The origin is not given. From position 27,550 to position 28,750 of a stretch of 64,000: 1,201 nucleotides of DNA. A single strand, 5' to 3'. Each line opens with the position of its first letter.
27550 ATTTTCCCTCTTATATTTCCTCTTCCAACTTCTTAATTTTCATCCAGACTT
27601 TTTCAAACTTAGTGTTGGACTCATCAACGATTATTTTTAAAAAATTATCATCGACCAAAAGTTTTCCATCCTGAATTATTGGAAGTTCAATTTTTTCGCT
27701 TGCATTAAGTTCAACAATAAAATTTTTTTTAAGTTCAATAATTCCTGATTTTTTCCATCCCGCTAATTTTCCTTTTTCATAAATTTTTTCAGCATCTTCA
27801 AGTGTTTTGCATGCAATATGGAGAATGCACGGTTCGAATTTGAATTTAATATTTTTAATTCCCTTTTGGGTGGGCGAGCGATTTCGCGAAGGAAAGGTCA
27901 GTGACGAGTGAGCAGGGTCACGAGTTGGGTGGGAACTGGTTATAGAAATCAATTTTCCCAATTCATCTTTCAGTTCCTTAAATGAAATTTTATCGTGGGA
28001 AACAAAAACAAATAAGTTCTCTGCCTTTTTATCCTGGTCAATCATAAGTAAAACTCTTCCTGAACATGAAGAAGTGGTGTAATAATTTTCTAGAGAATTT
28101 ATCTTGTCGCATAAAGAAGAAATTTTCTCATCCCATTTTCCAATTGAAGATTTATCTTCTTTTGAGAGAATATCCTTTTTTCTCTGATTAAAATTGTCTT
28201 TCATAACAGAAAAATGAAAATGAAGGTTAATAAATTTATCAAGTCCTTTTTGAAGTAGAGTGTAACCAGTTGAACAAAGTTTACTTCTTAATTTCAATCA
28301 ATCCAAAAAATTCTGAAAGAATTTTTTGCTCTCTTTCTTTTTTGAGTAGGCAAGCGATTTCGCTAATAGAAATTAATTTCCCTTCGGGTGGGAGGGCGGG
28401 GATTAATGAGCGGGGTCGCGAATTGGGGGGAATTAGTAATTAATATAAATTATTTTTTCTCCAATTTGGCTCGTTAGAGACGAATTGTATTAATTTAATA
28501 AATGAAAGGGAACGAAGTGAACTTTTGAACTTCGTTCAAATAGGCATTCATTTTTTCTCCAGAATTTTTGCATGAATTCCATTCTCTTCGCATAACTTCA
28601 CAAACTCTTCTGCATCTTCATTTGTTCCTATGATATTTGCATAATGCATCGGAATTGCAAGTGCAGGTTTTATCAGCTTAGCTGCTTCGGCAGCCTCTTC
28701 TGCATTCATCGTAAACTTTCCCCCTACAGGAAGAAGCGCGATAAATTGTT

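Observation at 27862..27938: Repeat E module inserted in frame inside a Taw3-like tRNA-modification gene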

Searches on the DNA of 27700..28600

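Call 60: search_rna_families(source=window, start=27700, end=28600, threshold=evalue, max_evalue=10)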
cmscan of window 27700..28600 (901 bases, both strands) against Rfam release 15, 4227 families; matches with E-value up to 10: 13.
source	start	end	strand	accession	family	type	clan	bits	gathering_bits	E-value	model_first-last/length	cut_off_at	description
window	28067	28179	+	RF02618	SSRC34_2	Gene; sRNA;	-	22.2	48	0.49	1-125/125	no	Streptococcus sRNA 34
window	28244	28321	+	RF00536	snoMe28S-Cm3227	Gene; snRNA; snoRNA; CD-box;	-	22.1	43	1.4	1-82/82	no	Small nucleolar RNA Me28S-Cm3227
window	28099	28196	+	RF02393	sau-59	Gene; sRNA;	-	21.1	80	3.7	1-128/128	no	Staphylococcus sRNA sau-59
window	28037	28150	+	RF02062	STnc361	Gene; sRNA;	-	20.9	80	1.7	1-150/150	no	Salmonella enterica sRNA STnc361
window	28255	28346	-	RF01190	snR50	Gene; snRNA; snoRNA; CD-box;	-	20.7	45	1.9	1-89/89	no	Small nucleolar RNA snR50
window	28093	28180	+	RF01820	RsaE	Gene; sRNA;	-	17.5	79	3.8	1-112/112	no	RNA Staph. aureus E (RoxS)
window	28178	28236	+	RF00528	snoMe28S-Gm1083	Gene; snRNA; snoRNA; CD-box;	-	16.4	48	6.8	1-89/89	no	Small nucleolar RNA Me28S-Gm1083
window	28468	28577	+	RF04246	MIR169_8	Gene; miRNA;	CL00098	16.3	107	5.7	1-137/137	no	MIR169_8 microRNA precursor family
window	28148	28217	-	RF00904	mir-392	Gene; miRNA;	-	16.2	62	6.8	1-75/75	no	mir-392 microRNA precursor family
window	28482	28584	+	RF00332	snoZ266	Gene; snRNA; snoRNA; CD-box;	-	16.2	43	8.8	1-90/90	no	Small nucleolar RNA Z266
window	28033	28091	+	RF00287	SNORD44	Gene; snRNA; snoRNA; CD-box;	CL00060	15.4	40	3.4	1-61/61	no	Small nucleolar RNA SNORD44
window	28247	28324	-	RF02109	DLEU2_5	Gene; lncRNA;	-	15.3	40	9.9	1-84/84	no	Deleted in lymphocytic leukemia 2 conserved region 5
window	27793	27847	-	RF01880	Xist_exon1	Gene; lncRNA;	-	11.5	50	2.8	1-85/85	no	X-chromosome inactivation gene exon 1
